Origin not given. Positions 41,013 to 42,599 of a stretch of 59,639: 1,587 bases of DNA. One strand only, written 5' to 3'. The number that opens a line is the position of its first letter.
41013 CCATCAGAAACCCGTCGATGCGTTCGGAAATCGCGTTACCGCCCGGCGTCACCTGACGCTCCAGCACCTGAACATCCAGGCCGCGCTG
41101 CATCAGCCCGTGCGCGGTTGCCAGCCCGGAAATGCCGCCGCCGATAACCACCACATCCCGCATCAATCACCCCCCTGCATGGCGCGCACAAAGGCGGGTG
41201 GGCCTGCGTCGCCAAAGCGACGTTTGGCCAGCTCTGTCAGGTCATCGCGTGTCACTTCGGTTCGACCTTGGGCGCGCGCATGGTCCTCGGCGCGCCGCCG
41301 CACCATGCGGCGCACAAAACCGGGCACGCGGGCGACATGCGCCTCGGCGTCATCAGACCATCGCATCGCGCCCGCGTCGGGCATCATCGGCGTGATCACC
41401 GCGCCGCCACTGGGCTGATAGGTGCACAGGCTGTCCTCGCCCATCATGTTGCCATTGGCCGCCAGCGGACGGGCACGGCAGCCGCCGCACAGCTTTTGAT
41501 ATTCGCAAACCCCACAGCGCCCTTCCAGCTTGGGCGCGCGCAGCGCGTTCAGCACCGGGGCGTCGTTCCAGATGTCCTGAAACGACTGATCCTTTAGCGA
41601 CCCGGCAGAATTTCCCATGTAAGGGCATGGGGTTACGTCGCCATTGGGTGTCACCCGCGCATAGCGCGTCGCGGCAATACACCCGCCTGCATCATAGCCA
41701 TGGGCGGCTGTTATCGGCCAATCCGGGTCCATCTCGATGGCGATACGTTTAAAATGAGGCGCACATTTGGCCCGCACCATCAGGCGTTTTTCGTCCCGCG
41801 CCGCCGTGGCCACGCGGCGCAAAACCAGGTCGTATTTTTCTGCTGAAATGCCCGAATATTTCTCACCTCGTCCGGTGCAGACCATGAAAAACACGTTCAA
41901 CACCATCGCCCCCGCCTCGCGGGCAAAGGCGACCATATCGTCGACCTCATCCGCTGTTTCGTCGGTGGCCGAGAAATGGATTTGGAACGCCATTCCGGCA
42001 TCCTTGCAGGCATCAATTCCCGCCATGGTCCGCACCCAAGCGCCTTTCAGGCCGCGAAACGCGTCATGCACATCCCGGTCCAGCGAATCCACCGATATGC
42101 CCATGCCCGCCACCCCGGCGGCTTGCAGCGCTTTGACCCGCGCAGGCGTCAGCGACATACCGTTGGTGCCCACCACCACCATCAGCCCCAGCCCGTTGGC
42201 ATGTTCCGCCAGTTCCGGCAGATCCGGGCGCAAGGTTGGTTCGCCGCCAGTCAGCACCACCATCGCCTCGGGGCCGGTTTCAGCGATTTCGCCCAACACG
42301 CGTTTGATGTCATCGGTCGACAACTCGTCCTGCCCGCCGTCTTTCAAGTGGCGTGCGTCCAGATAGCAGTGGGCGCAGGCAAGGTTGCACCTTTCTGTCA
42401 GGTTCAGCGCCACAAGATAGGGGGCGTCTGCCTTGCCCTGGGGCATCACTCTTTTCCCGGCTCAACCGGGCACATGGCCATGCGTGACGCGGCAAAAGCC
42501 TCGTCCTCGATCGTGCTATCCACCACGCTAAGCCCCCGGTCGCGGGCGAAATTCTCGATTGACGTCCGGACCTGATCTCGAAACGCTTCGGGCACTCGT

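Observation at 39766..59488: About 19.7 kb single-strand, FNR-box-headed respiratory island combining an Aio/Idr-type Mo enzyme, a bd-like/multihaem membrane module and a cofactor-tailoring cassette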

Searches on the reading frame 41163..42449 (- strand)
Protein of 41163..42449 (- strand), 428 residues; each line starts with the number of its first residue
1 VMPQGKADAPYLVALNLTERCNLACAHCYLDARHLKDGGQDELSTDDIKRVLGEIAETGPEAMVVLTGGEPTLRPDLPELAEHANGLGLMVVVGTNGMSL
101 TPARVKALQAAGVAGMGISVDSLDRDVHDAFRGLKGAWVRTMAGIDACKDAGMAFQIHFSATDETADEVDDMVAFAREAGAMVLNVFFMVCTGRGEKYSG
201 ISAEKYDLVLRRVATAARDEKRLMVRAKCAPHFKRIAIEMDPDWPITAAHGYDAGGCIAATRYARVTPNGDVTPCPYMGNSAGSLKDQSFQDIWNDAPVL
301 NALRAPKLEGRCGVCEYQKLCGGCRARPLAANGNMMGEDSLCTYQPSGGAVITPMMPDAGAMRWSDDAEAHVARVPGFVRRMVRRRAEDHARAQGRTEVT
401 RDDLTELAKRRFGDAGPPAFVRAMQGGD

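Call 4: search_protein_families(library=pfam, proteins=[window:41163-42449:-], max_evalue=0.01)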
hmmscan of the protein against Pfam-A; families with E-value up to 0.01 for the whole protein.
window:41163-42449:- (428 aa): 3 families
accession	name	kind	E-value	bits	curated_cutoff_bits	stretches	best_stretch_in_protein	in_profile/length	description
PF04055.27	Radical_SAM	-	4.2e-27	95.8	29.5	1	16-175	2-165/166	Radical SAM superfamily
PF08369.16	PCP_red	-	1.9e-14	53.9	32.5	1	364-406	1-43/45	Proto-chlorophyllide reductase 57 kD subunit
PF13186.11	SPASM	-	3e-09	37.5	21.5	1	257-315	1-66/67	Iron-sulfur cluster-binding domain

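Call 9: search_protein_families(library=ncbifam, proteins=[window:41163-42449:-], max_evalue=0.001)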
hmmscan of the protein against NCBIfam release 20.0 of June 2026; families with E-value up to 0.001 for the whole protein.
window:41163-42449:- (428 aa): 79 families (the best 25 are shown)
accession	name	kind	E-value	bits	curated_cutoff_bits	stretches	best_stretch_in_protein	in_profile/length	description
TIGR04055.1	rSAM_NirJ2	equivalog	6e-89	298.8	500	1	12-345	1-325/326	putative heme d1 biosynthesis radical SAM protein NirJ2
TIGR04545.1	rSAM_ahbD_hemeb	equivalog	7.9e-85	285.2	500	1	12-346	1-339/339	heme b synthase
TIGR04053.2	TIGR04053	equivalog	7.2e-75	252.5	395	2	8-240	5-236/366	TIGR04053 family radical SAM/SPASM domain-containing protein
TIGR04347.1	pseudo_SAM_Halo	equivalog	5.1e-51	174.1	525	2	12-217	39-242/390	TIGR04347 family pseudo-SAM/SPASM protein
TIGR04051.1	rSAM_NirJ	equivalog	4e-48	164.2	515.45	1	13-343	4-347/354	heme d1 biosynthesis radical SAM protein NirJ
TIGR04546.1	rSAM_ahbC_deAc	equivalog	8.2e-46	156.5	650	2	8-197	36-221/390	12,18-didecarboxysiroheme deacetylase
TIGR04303.1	GeoRSP_rSAM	equivalog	4.5e-45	154.6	400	1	8-342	2-324/325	GeoRSP system radical SAM/SPASM protein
TIGR04054.1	rSAM_NirJ1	equivalog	2.9e-43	148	650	1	12-342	37-380/387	putative heme d1 biosynthesis radical SAM protein NirJ1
TIGR02109.1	PQQ_syn_pqqE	equivalog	1.7e-35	122.6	381.35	1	8-347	4-335/358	pyrroloquinoline quinone biosynthesis protein PqqE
NF050035.1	rSAM_WgK_link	exception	1.6e-34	119.5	650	2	7-207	5-204/367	radical SAM/SPASM peptide maturase WgkB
TIGR04251.1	SCM_rSAM_ScmF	equivalog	3.8e-33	115.3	400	1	15-337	8-334/353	SynChlorMet cassette radical SAM/SPASM protein ScmF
TIGR03962.1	mycofact_rSAM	equivalog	4.5e-32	111.6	265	2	8-196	9-192/339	mycofactocin radical SAM maturase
TIGR02666.1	moaA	equivalog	6e-28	97.8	284.05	1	15-278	14-280/336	GTP 3',8-cyclase MoaA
TIGR02668.1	moaA_archaeal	equivalog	2.9e-27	95.4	325.25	1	15-287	14-277/303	GTP 3',8-cyclase MoaA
NF045574.1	sacti_mat_StsB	exception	1.1e-26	93.8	625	1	14-337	99-408/466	StsB family radical SAM/SPASM domain sactipeptide maturase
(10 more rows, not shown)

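Call 35: search_solved_structures(query=window:41163-42449:-, max_evalue=0.00001)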
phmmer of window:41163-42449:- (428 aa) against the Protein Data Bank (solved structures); distinct sequences matched with E-value up to 0.00001: 9.
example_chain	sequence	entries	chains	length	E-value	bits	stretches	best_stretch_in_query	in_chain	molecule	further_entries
6efn_A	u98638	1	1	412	1.1e-18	70.8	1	10-202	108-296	Sporulation killing factor maturation protein SkfB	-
6c8v_A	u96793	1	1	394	1.2e-18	70.7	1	9-347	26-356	Coenzyme PQQ synthesis protein E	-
7tol_A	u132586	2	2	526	1.2e-14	57.5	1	10-189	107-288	glycerol dibiphytanyl glycerol tetraether - macrocyclic archaeol synthase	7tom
7vob_C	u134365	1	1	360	2.2e-10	43.5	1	11-180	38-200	Cytosylglucuronate decarboxylase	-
7voc_C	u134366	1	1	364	2.3e-10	43.4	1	11-180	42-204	Cytosylglucuronate decarboxylase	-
5v1q_A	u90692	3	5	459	3.2e-09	39.6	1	18-342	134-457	Radical SAM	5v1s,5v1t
2fb2_A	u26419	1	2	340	1.5e-07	34.1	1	13-160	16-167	Molybdenum cofactor biosynthesis protein A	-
1tv7_A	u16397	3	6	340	6e-07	32.2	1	14-160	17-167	Molybdenum cofactor biosynthesis protein A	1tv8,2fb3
8wm2_A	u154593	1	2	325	3.7e-06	29.5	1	15-173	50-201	Fe-S radical SAM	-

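Call 43: find_homologous_proteins(query=window:41163-42449:-, max_evalue=1e-20)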
Query window:41163-42449:- (428 aa): 7005 proteins with E <= 1e-20 among 8000 candidates; the best 120 are listed.
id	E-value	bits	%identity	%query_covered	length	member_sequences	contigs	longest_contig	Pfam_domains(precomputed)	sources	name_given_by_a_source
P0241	9.2e-290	979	100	100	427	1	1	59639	PF08369.17,PF13186.12,PF04055.28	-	-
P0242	6.4e-289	976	100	100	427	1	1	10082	PF08369.17,PF13186.12,PF04055.28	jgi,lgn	jgi:radical SAM protein with 4Fe4S-binding SPASM domain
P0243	4.8e-267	904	93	99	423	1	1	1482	PF08369.17,PF13186.12,PF04055.28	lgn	-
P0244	2.2e-262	889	91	99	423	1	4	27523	PF08369.17,PF13186.12,PF04055.28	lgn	-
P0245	3.6e-255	865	88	100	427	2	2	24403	PF08369.17,PF13186.12,PF04055.28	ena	-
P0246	6.4e-253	857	87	99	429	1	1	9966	PF08369.17,PF13186.12,PF04055.28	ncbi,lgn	-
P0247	4.4e-250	848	86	98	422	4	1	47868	PF08369.17,PF13186.12,PF04055.28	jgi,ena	-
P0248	3.3e-249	845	86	99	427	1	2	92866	PF08369.17,PF13186.12,PF04055.28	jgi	-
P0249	1.6e-245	833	85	98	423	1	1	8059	PF08369.17,PF13186.12,PF04055.28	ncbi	-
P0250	2.6e-244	829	85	99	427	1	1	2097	PF08369.17,PF13186.12,PF04055.28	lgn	-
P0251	4.2e-242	822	83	98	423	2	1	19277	PF08369.17,PF13186.12,PF04055.28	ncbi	-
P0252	5.4e-242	821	83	98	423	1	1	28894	PF08369.17,PF13186.12,PF04055.28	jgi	jgi:radical SAM protein with 4Fe4S-binding SPASM domain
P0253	2.1e-241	820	83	98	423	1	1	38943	PF08369.17,PF13186.12,PF04055.28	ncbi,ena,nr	ncbi:MAG: radical SAM protein [Rhodobacteraceae bacterium]|nr:radical SAM protein [Paracoccaceae bac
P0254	7.2e-241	818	83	99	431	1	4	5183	PF08369.17,PF13186.12,PF04055.28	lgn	-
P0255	1.1e-240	817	83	99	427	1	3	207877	PF08369.17,PF13186.12,PF04055.28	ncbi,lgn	-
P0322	3.2e-211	720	73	97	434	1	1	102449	PF08369.17,PF13186.12,PF04055.28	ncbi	-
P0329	1.3e-208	711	73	96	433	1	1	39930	PF08369.17,PF13186.12,PF04055.28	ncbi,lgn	-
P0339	7.9e-207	706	73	97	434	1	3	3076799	PF08369.17,PF13186.12,PF04055.28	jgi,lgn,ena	-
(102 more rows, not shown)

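Call 44: find_encoding_contigs(protein=P0329, flank=10000, max_places=2)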
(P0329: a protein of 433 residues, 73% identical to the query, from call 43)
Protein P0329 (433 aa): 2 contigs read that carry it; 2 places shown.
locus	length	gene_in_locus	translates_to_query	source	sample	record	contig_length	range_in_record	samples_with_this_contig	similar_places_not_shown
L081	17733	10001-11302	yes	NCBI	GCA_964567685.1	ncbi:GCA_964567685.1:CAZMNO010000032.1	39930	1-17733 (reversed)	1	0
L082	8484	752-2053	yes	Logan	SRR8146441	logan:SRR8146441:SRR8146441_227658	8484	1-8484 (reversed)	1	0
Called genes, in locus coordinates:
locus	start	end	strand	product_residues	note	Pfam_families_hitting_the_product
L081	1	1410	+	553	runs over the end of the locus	PF00034:Cytochrom_C, PF13442:Cytochrome_CBB3, PF00034:Cytochrom_C, PF09459:EB_dh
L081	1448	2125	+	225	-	PF02433:FixO (faint), PF00034:Cytochrom_C (weak), PF13442:Cytochrome_CBB3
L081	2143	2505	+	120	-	PF13442:Cytochrome_CBB3, PF00034:Cytochrom_C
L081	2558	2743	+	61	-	-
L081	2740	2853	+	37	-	-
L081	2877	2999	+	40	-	-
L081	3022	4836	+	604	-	PF01654:Cyt_bd_oxida_I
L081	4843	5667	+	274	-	PF00034:Cytochrom_C (faint), PF13442:Cytochrome_CBB3 (faint)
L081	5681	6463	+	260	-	PF00034:Cytochrom_C (weak), PF13442:Cytochrome_CBB3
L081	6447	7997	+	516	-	PF13442:Cytochrome_CBB3, PF00034:Cytochrom_C, PF13442:Cytochrome_CBB3, PF09459:EB_dh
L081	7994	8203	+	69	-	-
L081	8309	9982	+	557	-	PF00582:Usp, PF08369:PCP_red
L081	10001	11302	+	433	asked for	PF04055:Radical_SAM, PF13186:SPASM, PF08369:PCP_red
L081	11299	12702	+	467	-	PF01266:DAO, PF01593:Amino_oxidase, PF01946:Thi4 (weak), PF13450:NAD_binding_8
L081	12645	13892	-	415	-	PF00762:Ferrochelatase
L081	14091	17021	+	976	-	PF13700:DUF4158, PF01526:DDE_Tnp_Tn3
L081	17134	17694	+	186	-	PF00239:Resolvase, PF02796:HTH_7, PF13936:HTH_38 (weak)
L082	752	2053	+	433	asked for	PF04055:Radical_SAM, PF13186:SPASM, PF08369:PCP_red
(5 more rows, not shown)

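Call 45: find_encoding_contigs(protein=P0322, flank=10000, max_places=2)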
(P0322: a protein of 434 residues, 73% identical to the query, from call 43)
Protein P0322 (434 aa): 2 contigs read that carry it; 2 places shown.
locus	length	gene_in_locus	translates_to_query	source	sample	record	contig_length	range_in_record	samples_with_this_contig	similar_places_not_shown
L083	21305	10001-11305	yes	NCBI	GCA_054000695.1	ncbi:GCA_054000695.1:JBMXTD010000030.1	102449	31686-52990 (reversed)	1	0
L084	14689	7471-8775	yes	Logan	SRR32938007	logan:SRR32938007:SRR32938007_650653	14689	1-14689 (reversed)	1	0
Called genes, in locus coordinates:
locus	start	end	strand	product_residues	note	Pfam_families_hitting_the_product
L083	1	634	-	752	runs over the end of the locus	PF01602:Adaptin_N (faint), PF02985:HEAT (faint), PF13513:HEAT_EZ (faint), PF00514:Arm (faint), PF03130:HEAT_PBS (faint), PF13646:HEAT_2, PF12717:Cnd1 (faint), PF13646:HEAT_2, +3 more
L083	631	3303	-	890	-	PF18465:Rieske_3, PF00384:Molybdopterin, PF01568:Molydop_binding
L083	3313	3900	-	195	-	-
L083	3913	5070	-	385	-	PF03150:CCP_MauG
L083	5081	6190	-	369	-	PF00034:Cytochrom_C (faint), PF03150:CCP_MauG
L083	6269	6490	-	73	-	-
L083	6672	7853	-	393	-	PF00989:PAS (faint), PF13426:PAS_9 (weak), PF00486:Trans_reg_C (weak), PF03704:BTAD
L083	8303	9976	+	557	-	PF00582:Usp, PF08369:PCP_red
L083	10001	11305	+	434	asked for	PF04055:Radical_SAM, PF13186:SPASM, PF08369:PCP_red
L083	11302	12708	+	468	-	PF00890:FAD_binding_2 (faint), PF01266:DAO, PF01593:Amino_oxidase, PF01946:Thi4 (weak), PF12831:FAD_oxidored (weak), PF13450:NAD_binding_8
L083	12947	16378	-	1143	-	PF17159:MASE3, PF00989:PAS, PF08447:PAS_3, PF08448:PAS_4, PF13426:PAS_9, PF12860:PAS_7, PF00990:GGDEF, PF00563:EAL, +1 more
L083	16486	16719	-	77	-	-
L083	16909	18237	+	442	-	PF02353:CMAS, PF13489:Methyltransf_23 (weak), PF08241:Methyltransf_11 (weak), PF08242:Methyltransf_12, PF13649:Methyltransf_25, PF13847:Methyltransf_31 (weak)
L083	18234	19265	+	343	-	PF02826:2-Hacid_dh_C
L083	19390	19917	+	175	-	PF02776:TPP_enzyme_N (weak)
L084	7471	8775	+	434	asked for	PF04055:Radical_SAM, PF13186:SPASM, PF08369:PCP_red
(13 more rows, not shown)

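Call 48: find_encoding_contigs(protein=P0339, flank=10000, max_places=1)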
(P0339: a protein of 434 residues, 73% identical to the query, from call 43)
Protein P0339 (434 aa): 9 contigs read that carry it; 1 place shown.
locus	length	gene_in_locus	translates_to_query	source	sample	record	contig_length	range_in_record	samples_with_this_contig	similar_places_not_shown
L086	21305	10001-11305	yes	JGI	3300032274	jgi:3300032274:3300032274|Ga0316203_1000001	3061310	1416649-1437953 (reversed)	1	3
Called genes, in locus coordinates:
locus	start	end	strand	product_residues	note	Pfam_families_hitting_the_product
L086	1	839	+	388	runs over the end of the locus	PF03150:CCP_MauG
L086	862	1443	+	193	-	-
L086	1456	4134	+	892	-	PF18465:Rieske_3, PF00384:Molybdopterin, PF01568:Molydop_binding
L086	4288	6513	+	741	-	PF02985:HEAT (faint), PF03130:HEAT_PBS (faint), PF12717:Cnd1 (faint), PF13646:HEAT_2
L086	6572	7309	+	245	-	PF13620:CarboxypepD_reg (faint), PF14686:fn3_3 (weak)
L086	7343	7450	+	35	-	-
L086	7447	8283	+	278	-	PF03781:FGE-sulfatase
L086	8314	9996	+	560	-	PF00582:Usp, PF08369:PCP_red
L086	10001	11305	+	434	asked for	PF04055:Radical_SAM, PF13186:SPASM, PF08369:PCP_red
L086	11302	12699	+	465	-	PF00070:Pyr_redox (weak), PF01266:DAO, PF01593:Amino_oxidase, PF07992:Pyr_redox_2 (faint), PF12831:FAD_oxidored (weak), PF13450:NAD_binding_8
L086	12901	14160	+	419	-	PF03453:MoeA_N, PF00994:MoCF_biosynth, PF03454:MoeA_C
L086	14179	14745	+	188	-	PF03266:NTPase_1 (weak), PF10649:DUF2478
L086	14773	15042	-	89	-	PF01258:zf-dskA_traR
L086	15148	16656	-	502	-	PF00171:Aldedh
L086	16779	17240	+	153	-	PF12802:MarR_2 (weak), PF13404:HTH_AsnC-type, PF13412:HTH_24, PF01037:AsnC_trans_reg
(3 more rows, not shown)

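Call 95: search_protein_representatives(protein=P0241)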
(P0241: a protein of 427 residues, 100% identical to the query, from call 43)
Query: 427 residues. Proteins with E-value up to 0.001 (for the whole library): 47992; up to 1e-10: 15110; up to 1e-30: 718. The best 150 are listed.
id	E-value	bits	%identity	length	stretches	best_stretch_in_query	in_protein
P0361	1.2e-176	604.4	63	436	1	7-422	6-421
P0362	4.3e-152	523.5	50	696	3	9-418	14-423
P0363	5.4e-117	407.9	53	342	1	11-345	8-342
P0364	6.4e-111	387.9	42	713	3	42-414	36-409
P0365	4.9e-110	385.0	43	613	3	8-346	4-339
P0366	8.1e-105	367.8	45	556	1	8-409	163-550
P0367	4.7e-104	365.3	45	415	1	8-410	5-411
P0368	1.1e-99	350.8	43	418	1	8-403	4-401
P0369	5.3e-99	348.6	44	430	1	8-403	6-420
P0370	1.2e-96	340.9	39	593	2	9-403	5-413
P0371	1.9e-95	336.9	44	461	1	8-400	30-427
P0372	4.5e-95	335.7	45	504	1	8-347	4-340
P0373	1.9e-94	333.7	43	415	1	12-415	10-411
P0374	5.4e-94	332.1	42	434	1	9-411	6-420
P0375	1.6e-93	330.6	44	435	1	6-401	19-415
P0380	3.5e-91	322.9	40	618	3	6-417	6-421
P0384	7.6e-90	318.5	43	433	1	9-416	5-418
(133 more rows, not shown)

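Call 96: list_cluster_members(proteins=[P0361, P0362, P0364, P0366, P0367, P0368, P0369, P0373, P0380, P0384])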
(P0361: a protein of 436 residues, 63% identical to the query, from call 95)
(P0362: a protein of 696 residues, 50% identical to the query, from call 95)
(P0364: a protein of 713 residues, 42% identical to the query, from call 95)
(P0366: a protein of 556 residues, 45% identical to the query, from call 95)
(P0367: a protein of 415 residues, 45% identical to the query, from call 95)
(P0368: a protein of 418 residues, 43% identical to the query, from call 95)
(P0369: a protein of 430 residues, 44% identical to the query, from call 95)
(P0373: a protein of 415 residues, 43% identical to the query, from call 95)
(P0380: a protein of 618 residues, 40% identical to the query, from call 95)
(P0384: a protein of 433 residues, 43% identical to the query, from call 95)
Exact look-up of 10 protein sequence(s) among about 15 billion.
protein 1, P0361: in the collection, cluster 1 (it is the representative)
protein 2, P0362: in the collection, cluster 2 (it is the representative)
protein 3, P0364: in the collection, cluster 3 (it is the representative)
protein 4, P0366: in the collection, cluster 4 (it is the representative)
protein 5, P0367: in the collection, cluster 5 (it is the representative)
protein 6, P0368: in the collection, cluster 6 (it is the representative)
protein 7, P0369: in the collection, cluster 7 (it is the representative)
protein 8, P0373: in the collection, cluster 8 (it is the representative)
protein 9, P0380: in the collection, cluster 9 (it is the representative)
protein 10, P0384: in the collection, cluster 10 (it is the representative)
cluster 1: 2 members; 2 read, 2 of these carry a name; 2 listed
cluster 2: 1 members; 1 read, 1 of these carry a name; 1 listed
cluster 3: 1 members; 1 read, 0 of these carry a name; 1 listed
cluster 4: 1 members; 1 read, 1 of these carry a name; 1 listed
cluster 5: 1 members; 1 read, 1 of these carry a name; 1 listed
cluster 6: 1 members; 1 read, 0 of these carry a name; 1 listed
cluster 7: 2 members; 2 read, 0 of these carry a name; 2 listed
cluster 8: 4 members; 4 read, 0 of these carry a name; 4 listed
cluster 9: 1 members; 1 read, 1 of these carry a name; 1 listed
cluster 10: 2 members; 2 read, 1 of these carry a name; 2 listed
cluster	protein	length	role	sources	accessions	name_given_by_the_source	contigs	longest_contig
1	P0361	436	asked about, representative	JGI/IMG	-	radical SAM protein with 4Fe4S-binding SPASM domain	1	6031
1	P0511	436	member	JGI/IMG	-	radical SAM protein with 4Fe4S-binding SPASM domain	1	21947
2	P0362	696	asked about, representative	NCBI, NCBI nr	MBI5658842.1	MAG: radical SAM protein [Nitrosomonadales bacterium] | radical SAM protein [Nitrosomonadales bacterium]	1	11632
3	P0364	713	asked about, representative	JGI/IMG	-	-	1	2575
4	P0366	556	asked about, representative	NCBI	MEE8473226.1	MAG: radical SAM protein [Dehalococcoidia bacterium]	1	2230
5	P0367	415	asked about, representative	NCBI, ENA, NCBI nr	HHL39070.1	MAG TPA: radical SAM protein [Deltaproteobacteria bacterium] | radical SAM protein [Deltaproteobacteria bacterium]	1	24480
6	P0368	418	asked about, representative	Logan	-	-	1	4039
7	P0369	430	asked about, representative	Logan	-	-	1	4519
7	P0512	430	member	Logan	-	-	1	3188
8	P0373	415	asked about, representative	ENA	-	-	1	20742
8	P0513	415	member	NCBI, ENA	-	-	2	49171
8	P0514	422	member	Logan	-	-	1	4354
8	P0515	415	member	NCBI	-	-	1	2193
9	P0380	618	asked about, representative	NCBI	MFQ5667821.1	MAG: radical SAM protein [Candidatus Binatia bacterium]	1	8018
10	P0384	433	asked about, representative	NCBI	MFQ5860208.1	MAG: radical SAM protein [Dehalococcoidia bacterium]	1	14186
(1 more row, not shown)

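Call 97: find_encoding_contigs(protein=P0367, flank=10000, max_places=1)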
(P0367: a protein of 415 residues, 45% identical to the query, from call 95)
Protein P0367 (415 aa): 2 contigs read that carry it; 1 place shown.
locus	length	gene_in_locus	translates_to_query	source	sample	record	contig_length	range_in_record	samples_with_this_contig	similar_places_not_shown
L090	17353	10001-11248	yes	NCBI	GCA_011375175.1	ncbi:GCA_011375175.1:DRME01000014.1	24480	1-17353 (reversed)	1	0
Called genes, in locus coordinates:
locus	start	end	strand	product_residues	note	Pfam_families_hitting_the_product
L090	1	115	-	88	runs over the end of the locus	PF01312:Bac_export_2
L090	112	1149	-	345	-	PF02120:Flg_hook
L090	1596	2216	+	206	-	-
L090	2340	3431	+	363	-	PF00072:Response_reg, PF02518:HATPase_c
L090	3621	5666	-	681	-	PF00497:SBP_bac_3, PF03466:LysR_substrate (faint), PF10613:Lig_chan-Glu_bd (faint), PF12974:Phosphonate-bd (faint), PF00497:SBP_bac_3, PF01464:SLT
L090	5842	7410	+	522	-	PF08668:HDOD, PF01590:GAF, PF13185:GAF_2 (weak)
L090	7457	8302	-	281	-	PF04015:DUF362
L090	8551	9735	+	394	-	PF00582:Usp, PF08369:PCP_red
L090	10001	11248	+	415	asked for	PF04055:Radical_SAM, PF13186:SPASM (weak), PF08369:PCP_red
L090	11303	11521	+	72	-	-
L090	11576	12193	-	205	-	-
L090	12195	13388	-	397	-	PF00033:Cytochrome_B, PF13631:Cytochrom_B_N_2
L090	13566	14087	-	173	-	PF13424:TPR_12 (faint), PF13428:TPR_14 (faint), PF13181:TPR_8 (faint), PF13414:TPR_11 (weak), PF14559:TPR_19 (weak), PF13432:TPR_16, PF00515:TPR_1 (weak), PF07719:TPR_2 (weak), +1 more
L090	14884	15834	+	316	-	PF13793:Pribosyltran_N, PF00156:Pribosyltran, PF14572:Pribosyl_synth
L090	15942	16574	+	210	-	PF01386:Ribosomal_L25p, PF14693:Ribosomal_TL5_C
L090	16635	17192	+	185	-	PF01195:Pept_tRNA_hydro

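Call 98: find_encoding_contigs(protein=P0513, flank=8000, max_places=1)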
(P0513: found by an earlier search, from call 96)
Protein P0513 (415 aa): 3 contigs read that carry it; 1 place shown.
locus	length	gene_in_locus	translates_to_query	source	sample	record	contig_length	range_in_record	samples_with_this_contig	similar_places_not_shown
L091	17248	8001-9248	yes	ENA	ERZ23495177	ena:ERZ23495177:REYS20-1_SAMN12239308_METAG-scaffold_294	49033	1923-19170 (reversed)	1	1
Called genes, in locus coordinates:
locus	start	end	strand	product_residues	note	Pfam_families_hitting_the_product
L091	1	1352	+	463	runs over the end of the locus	PF03150:CCP_MauG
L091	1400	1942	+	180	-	PF00355:Rieske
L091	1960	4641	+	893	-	PF18465:Rieske_3, PF00384:Molybdopterin, PF01568:Molydop_binding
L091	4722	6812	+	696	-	PF00514:Arm (faint), PF01602:Adaptin_N (faint), PF02985:HEAT (faint), PF03130:HEAT_PBS (faint), PF12717:Cnd1 (faint), PF13646:HEAT_2, PF13646:HEAT_2, PF13646:HEAT_2, +5 more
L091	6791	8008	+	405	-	PF00582:Usp, PF08369:PCP_red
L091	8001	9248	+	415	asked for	PF04055:Radical_SAM, PF13186:SPASM, PF08369:PCP_red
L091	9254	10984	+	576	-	PF01654:Cyt_bd_oxida_I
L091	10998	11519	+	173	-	-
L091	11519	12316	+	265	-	PF13442:Cytochrome_CBB3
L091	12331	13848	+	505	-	PF14495:Cytochrom_C550 (faint), PF00034:Cytochrom_C (weak), PF13442:Cytochrome_CBB3, PF09459:EB_dh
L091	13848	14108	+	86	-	-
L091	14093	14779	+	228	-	PF08369:PCP_red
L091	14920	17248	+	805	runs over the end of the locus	PF00521:DNA_topoisoIV, PF03989:DNA_gyraseA_C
